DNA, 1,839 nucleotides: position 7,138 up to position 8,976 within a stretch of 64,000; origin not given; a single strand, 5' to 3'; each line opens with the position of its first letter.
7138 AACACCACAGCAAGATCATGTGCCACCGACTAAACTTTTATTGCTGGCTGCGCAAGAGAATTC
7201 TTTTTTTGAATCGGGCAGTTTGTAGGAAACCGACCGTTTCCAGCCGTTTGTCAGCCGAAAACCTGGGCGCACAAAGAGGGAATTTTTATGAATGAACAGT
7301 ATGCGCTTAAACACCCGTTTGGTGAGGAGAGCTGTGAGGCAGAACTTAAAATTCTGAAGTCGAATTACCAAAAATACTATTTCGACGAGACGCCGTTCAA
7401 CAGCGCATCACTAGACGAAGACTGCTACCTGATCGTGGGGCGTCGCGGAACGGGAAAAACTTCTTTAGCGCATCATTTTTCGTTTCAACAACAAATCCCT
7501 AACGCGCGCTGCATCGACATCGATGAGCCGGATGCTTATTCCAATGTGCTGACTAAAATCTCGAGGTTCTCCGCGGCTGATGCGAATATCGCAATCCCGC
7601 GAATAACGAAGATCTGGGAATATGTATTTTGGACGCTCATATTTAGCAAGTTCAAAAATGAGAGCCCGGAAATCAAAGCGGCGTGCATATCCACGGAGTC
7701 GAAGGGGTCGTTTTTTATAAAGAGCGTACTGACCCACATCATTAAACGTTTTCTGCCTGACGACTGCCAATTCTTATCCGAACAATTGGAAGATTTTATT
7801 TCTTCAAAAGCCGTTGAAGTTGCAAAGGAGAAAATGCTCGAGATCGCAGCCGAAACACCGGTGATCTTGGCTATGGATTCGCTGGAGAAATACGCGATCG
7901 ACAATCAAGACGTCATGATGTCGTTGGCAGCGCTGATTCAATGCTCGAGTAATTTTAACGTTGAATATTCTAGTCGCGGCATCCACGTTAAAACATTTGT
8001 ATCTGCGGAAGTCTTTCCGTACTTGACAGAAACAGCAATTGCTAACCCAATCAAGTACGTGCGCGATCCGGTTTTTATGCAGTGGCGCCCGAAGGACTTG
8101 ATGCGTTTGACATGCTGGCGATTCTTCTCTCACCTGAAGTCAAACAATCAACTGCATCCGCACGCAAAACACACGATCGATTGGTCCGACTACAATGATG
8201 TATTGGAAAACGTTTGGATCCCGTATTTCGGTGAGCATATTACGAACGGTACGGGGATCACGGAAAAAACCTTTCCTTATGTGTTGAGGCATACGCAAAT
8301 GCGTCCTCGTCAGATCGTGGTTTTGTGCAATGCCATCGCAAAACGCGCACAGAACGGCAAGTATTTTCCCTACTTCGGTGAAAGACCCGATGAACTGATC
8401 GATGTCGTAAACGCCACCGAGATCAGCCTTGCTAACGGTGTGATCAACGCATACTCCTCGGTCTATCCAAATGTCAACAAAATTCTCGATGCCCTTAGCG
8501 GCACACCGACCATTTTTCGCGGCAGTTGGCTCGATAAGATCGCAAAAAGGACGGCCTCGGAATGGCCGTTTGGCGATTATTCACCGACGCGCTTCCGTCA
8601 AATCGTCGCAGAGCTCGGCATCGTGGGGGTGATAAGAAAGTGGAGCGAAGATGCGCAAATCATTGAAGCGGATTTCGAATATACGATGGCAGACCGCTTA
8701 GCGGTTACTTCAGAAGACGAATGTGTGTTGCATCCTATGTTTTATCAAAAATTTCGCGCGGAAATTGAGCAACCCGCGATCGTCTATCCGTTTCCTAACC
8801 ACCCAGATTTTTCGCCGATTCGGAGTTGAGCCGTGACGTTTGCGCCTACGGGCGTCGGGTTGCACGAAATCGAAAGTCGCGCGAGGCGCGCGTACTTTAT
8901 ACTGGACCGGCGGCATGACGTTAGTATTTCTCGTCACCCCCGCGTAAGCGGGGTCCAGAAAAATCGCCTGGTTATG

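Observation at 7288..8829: Lone intact low-GC P-loop ATPase in an otherwise decaying tRNA island: candidate defence/conflict component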

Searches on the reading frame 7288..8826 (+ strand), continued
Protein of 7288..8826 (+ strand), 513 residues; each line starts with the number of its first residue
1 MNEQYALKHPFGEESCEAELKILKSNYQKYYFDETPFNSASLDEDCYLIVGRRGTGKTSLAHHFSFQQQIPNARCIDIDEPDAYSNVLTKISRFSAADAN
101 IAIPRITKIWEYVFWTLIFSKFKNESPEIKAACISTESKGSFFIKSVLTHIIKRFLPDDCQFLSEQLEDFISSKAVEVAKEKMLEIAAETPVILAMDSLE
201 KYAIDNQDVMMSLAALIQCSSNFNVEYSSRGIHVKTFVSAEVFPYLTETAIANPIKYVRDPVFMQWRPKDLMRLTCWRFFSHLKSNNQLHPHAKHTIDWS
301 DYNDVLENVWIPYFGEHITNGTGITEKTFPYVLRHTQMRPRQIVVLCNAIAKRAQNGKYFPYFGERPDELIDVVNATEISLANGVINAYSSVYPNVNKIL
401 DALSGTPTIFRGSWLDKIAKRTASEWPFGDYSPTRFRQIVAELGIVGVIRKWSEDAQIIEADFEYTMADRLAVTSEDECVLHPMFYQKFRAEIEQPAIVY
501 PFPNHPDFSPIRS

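Call 68: search_protein_families(library=padloc, proteins=[L007:11777-16321:-, L068:11646-14573:-, L069:2341-5340:+, L015:11725-14406:+, L021:5714-8368:-, L020:6771-9248:-, L074:7402-9921:+, L030:15-2348:+, L063:7318-9630:+, L078:7528-9699:+], max_evalue=1e-8)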
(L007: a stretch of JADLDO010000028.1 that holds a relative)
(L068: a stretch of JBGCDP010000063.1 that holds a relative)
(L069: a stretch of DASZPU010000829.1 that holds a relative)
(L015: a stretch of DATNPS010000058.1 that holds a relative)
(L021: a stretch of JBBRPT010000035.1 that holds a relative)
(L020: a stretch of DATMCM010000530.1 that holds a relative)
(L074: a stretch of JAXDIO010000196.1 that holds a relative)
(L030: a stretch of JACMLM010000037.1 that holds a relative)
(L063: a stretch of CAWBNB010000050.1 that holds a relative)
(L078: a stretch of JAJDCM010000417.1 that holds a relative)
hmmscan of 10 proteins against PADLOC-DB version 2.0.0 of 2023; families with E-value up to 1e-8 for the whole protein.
L007:11777-16321:- (1514 aa): 0 families

L068:11646-14573:- (975 aa): 0 families

L069:2341-5340:+ (1000 aa): 4 families
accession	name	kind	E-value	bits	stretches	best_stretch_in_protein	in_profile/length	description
PDLC02209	QatA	-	1.6e-15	54.8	1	663-744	204-286/646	-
PDLC02210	QatA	-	3e-14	50.4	1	663-751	205-289/593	-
PDLC04959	PDC-S20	-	6.4e-12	43.7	1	662-752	187-271/464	-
PDLC02361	PifA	-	1.4e-11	41.8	0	660-744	181-258/720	PifA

L015:11725-14406:+ (894 aa): 0 families

L021:5714-8368:- (884 aa): 0 families

L020:6771-9248:- (825 aa): 0 families

L074:7402-9921:+ (840 aa): 5 families
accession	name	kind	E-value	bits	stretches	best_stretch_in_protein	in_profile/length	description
PDLC04135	mad3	-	1.8e-75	252.8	3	502-832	4-367/374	mads_3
PDLC04140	mad8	-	4.1e-31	106.7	1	506-793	15-238/314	mads_8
PDLC03878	NsnB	-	1.8e-10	39.1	0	512-540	15-43/345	-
PDLC04242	PDC-M01A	-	1.8e-10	37.7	0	725-792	402-470/566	-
PDLC04175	HEC-01A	-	2.7e-10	37.9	0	724-773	246-294/363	-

L030:15-2348:+ (778 aa): 0 families

L063:7318-9630:+ (771 aa): 0 families

L078:7528-9699:+ (724 aa): 0 families

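Call 69: search_protein_families(library=pfam, proteins=[P0212, P0218, P0235, P0238, P0253, P0266, L067:3706-5946:+, L071:9515-11518:+, L077:1148-3337:+, L078:9734-11482:+], max_evalue=0.001)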
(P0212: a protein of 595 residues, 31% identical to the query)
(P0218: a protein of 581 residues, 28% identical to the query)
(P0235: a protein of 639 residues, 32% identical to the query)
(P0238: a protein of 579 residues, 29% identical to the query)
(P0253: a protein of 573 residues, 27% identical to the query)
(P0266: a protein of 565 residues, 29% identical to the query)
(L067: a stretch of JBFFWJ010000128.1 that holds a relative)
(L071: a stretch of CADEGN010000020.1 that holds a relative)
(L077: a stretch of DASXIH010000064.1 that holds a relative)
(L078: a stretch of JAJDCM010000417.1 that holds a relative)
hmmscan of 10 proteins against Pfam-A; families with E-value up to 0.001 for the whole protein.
P0212 (595 aa): 3 families
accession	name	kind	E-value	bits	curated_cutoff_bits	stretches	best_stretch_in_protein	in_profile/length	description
PF24389.1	ORC-CDC6-like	-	8.3e-06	25.2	27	1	101-146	8-53/571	ORC-CDC6-like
PF12802.13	MarR_2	-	2.3e-05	24.9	27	1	23-66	11-55/61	MarR family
PF01047.28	MarR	-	0.00049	20.4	24.6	1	19-63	5-49/59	MarR family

P0218 (581 aa): 2 families
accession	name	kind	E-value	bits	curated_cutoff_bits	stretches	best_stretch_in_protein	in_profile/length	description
PF24389.1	ORC-CDC6-like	-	8.3e-07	28.5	27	1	91-149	1-58/571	ORC-CDC6-like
PF13401.12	AAA_22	-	0.00093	20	27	0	126-284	8-95/130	AAA domain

P0235 (639 aa): 1 family
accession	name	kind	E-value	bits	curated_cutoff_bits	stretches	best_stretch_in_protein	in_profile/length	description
PF19955.5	EAD1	-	9e-09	36.1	24.2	1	6-91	5-89/90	Effector-associated domain 1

P0238 (579 aa): 2 families
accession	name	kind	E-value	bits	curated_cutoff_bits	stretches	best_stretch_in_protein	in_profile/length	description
PF24389.1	ORC-CDC6-like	-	3.5e-09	36.4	27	1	47-102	7-61/571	ORC-CDC6-like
PF20720.3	nSTAND3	-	4.4e-05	23.7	27.2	1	63-120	8-61/155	Novel STAND NTPase 3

P0253 (573 aa): 2 families
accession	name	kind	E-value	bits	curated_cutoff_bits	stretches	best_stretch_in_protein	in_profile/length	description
PF24389.1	ORC-CDC6-like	-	3.6e-05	23.1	27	1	107-142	21-55/571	ORC-CDC6-like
PF13191.12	AAA_16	-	0.00098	20.1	32.6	0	108-268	11-142/167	AAA ATPase domain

P0266 (565 aa): 1 family
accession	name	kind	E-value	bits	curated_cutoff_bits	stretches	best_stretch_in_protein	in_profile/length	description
PF06242.16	TrcR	-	0.0005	20.6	22.2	0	490-537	75-124/139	Transcriptional cell cycle regulator TrcR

L067:3706-5946:+ (747 aa): 0 families

L071:9515-11518:+ (668 aa): 0 families

L077:1148-3337:+ (730 aa): 1 family
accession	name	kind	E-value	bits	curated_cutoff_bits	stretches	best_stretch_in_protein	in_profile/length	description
PF13191.12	AAA_16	-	2.6e-05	25.2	32.6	1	260-436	26-161/167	AAA ATPase domain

L078:9734-11482:+ (583 aa): 1 family
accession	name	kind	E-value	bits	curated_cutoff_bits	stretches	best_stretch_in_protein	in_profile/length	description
PF24389.1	ORC-CDC6-like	-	1.4e-05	24.5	27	1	106-150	15-58/571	ORC-CDC6-like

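Call 91: find_encoding_contigs(protein=P0144, flank=7000, max_places=3)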
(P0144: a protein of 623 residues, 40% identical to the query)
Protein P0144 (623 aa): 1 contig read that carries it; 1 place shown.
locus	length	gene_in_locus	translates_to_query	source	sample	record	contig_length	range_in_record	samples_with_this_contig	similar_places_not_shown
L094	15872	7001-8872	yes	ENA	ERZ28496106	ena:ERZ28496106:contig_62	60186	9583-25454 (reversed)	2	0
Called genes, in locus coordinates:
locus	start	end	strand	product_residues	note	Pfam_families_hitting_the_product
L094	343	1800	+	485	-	-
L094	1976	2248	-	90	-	PF05016:ParE_toxin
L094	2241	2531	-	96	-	-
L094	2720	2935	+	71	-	-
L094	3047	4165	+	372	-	-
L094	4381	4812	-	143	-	PF18929:DUF5678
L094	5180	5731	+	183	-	PF13470:PIN_3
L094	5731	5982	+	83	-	PF05534:HicB (weak), PF19807:DUF6290 (weak)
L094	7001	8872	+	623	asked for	PF19955:EAD1, PF24389:ORC-CDC6-like (weak)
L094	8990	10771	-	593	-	PF00664:ABC_membrane, PF00005:ABC_tran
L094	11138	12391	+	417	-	PF00070:Pyr_redox (faint), PF00890:FAD_binding_2 (faint), PF01266:DAO, PF03486:HI0933_like (faint), PF07992:Pyr_redox_2 (faint), PF12831:FAD_oxidored (faint), PF13450:NAD_binding_8 (weak), PF13738:Pyr_redox_3 (faint)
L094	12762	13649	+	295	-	PF00383:dCMP_cyt_deam_1, PF08211:dCMP_cyt_deam_2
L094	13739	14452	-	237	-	PF07929:PRiA4_ORF3 (weak)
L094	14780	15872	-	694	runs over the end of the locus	PF02897:Peptidase_S9_N, PF00326:Peptidase_S9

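Call 92: find_encoding_contigs(protein=P0075, flank=7000, max_places=2)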
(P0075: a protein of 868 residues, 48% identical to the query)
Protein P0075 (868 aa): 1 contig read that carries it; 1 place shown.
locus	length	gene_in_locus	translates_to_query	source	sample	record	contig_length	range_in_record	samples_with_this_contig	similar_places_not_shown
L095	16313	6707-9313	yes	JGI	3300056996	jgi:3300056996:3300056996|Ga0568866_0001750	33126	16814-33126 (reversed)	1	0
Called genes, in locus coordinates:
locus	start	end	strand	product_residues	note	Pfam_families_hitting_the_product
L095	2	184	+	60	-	?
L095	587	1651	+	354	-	-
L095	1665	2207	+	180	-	PF13424:TPR_12 (faint), PF13432:TPR_16 (faint), PF07719:TPR_2 (faint), PF13428:TPR_14 (faint), PF00515:TPR_1 (faint), PF21033:RMD1-3 (weak), PF14559:TPR_19, PF13431:TPR_17 (weak), +2 more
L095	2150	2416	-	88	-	-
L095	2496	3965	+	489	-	PF13360:PQQ_2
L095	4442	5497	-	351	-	PF13795:HupE_UreJ_2, PF04955:HupE_UreJ (weak)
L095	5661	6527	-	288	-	PF00753:Lactamase_B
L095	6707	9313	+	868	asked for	PF00069:Pkinase, PF07714:PK_Tyr_Ser-Thr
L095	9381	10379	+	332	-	PF12717:Cnd1 (faint), PF13513:HEAT_EZ (faint), PF13646:HEAT_2 (weak), PF00514:Arm (faint), PF02985:HEAT (faint), PF03130:HEAT_PBS (faint), PF13646:HEAT_2, PF03544:TonB_C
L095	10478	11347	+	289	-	PF00795:CN_hydrolase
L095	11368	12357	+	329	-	PF00296:Bac_luciferase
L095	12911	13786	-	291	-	PF00165:HTH_AraC, PF12833:HTH_18, PF00165:HTH_AraC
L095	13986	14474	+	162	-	-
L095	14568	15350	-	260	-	PF00903:Glyoxalase, PF18029:Glyoxalase_6 (weak), PF22677:Ble-like_N (faint), PF00903:Glyoxalase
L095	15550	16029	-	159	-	-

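Call 96: fold_search(model_id=the predicted structure, library=viral)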
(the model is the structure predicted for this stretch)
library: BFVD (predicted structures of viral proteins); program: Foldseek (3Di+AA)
matches with E <= 10: 429; with E <= 0.001: 1
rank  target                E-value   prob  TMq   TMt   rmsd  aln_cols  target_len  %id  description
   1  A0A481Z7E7            5.3e-04  1.00  0.28  0.38   9.9       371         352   13  ATPase domain protein [Pithovirus LCPAC104]
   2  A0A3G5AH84            3.9e-03  0.96  0.29  0.29  14.6       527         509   11  Uncharacterized protein [Sylvanvirus sp.]
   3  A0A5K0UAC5            4.8e-03  0.99  0.26  0.20  11.8       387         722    8  AAA+ ATPase domain-containing protein [Yasminevirus sp. GU-2018]
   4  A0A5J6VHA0            6.1e-03  0.63  0.19  0.22  19.5       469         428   12  KAP family P-loop domain protein [Megaviridae environmental sample]
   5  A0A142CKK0            8.2e-03  0.98  0.28  0.17  12.2       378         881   12  (no name in the UniProt tables at hand)
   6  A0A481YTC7            1.2e-02  0.84  0.23  0.23  18.7       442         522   13  AAA family ATPase [Marseillevirus LCMAC102]
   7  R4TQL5                1.5e-02  0.97  0.26  0.23  12.6       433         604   11  (no name in the UniProt tables at hand)
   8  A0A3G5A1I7            1.7e-02  0.93  0.26  0.28  13.4       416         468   10  Replication factor C large subunit [Gaeavirus sp.]
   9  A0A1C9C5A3            2.0e-02  0.25  0.15  0.12  22.3       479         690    8  Putative ATP-dependent RNA helicase [Heterosigma akashiwo virus 01]
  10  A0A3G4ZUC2            2.4e-02  0.89  0.25  0.24  12.1       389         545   10  Putative AAA family ATPase [Edafosvirus sp.]
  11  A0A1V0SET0            2.7e-02  0.75  0.24  0.31  22.8       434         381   11  AAA family ATPase [Hokovirus HKV1]
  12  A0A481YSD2            2.8e-02  0.66  0.21  0.19  18.2       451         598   13  AAA family ATPase [Marseillevirus LCMAC101]
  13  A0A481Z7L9            3.7e-02  0.72  0.21  0.18  14.8       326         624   14  Uncharacterized protein [Pithovirus LCPAC104]
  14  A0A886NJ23            3.7e-02  0.57  0.16  0.21  20.0       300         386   13  (no name in the UniProt tables at hand)
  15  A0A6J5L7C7            3.9e-02  0.80  0.15  0.13  16.0       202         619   12  Replicative DNA helicase [uncultured Caudovirales phage]
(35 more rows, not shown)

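Call 98: search_protein_families(library=phrogs, proteins=[window:7288-8826:+], max_evalue=0.01)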
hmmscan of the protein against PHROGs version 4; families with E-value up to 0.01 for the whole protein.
window:7288-8826:+ (513 aa): 1 family
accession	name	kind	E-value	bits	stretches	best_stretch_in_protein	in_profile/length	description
phrog_13260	-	unknown function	3.5e-12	47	1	11-356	9-357/497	-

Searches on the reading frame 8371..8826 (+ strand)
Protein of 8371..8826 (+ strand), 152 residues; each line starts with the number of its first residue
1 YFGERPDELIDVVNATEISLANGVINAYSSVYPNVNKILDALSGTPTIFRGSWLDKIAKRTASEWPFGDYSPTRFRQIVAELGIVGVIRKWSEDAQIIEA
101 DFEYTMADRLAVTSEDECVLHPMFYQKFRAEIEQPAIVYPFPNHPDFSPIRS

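Call 77: predict_structure(alignment_id=A4)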
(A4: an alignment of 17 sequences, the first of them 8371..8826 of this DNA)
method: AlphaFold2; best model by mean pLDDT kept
length: 152 residues; sequences in the alignment: 17
mean_pLDDT: 89.4   pTM: 0.81
mean pLDDT of the five models: 89.4, 87.1, 86.6, 86.5, 86.3
residues with pLDDT >= 90: 101; 70-90: 41; 50-70: 10; < 50: 0
segments of 3 or more residues with pLDDT < 50: none
pLDDT, mean of each block of 10 residues (from residue 1): 76 86 91 93 95 95 95 96 95 90 89 96 93 85 71 62
secondary structure, 60 per line:
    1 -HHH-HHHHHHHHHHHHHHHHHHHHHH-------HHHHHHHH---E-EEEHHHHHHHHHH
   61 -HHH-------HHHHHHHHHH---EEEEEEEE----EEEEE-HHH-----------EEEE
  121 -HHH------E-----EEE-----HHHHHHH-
elements in order: H6-27 H35-42 E48-50 H51-60 H72-81 E85-92 E97-101 E117-120 E137-139 H145-151
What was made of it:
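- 8470..8826 (+): C-terminal winged-helix-like domain plus beta extension (residues 395-513), containing the invariant HPMF (482-485) and PFP (501-503). Separate model of residues 362-513 with pLDDT 89.4 (call 77).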

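Call 80: fold_search(model_id=the predicted structure, library=pdb)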
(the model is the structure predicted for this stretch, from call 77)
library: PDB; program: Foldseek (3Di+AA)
matches with E <= 10: 188; with E <= 0.001: 0
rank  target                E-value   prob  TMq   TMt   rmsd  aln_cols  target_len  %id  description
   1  5bs6_A                3.1e-01  0.20  0.27  0.20  11.2       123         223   15  Apo structure of transcriptional factor AraR from Bacteroides thetaiotaomicron VPI (released 2015-06-17)
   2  8xuo_A                4.4e-01  0.20  0.30  0.08   6.3        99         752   12  Cryo-EM structure of tomato NRC2 dimer (released 2024-05-22)
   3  6n9g_B                6.5e-01  0.25  0.28  0.12   4.9        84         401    8  Crystal Structure of RGS7-Gbeta5 dimer (released 2019-01-09)
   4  9ria_B                8.0e-01  0.10  0.29  0.07  14.6       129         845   12  Cryo-EM structure of tomato NRC3-AVRcap1b complex (released 2025-07-23)
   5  8bv0_A                8.6e-01  0.13  0.29  0.15   6.3        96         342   12  Binary complex between the NB-ARC domain from the Tomato immune receptor NRC1 and the SPRY domain-containing effector  (released 2022-12-21)
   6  8rfh_A                9.8e-01  0.13  0.30  0.08   6.3        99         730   12  CryoEM structure of the plant helper NLR NRC2 in its resting state (released 2024-01-10)
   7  5nbc_C                1.0e+00  0.03  0.18  0.21  13.0       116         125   10  Structure of Prokaryotic Transcription Factors (released 2018-05-16)
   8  9ri9_B                1.3e+00  0.12  0.30  0.07   6.4        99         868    9  Cryo-EM structure of the tomato NRC3 hexameric resistosome (released 2025-07-23)
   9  2huv_A                1.3e+00  0.03  0.17  0.12  12.7       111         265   12  Crystal structure of PH0725 from Pyrococcus horikoshii OT3 (released 2007-01-27)
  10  2ek2_A                1.4e+00  0.03  0.17  0.12  12.7       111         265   12  Structural study of Project ID PH0725 from Pyrococcus horikoshii OT3 (E140M) (released 2007-09-25)
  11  2pch_A                1.4e+00  0.02  0.17  0.12  12.6       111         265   13  Crystal structure of PH0725 from Pyrococcus horikoshii OT3 (released 2007-10-02)
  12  2e8r_A                1.5e+00  0.03  0.18  0.12  12.5       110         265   12  Structural study of Project ID PH0725 from Pyrococcus horikoshii OT3 (released 2007-07-24)
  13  2egs_A                1.5e+00  0.03  0.17  0.12  12.6       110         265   11  Crystal structure of Leu261 to Met mutant of Diphthine synthase (released 2007-09-04)
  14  2en5_A                1.5e+00  0.03  0.18  0.12  12.6       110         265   11  Mutant R262H structure of PH0725 from Pyrococcus horikoshii OT3 (released 2007-10-02)
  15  2huq_A                1.5e+00  0.02  0.17  0.12  12.7       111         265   13  Crystal structure of PH0725 from Pyrococcus horikoshii OT3 (released 2007-01-27)
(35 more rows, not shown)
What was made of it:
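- Tried and rejected: Foldseek of the C-terminal 152 residues: nothing significant, so the cryptic-effector idea was rejected (call 80).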
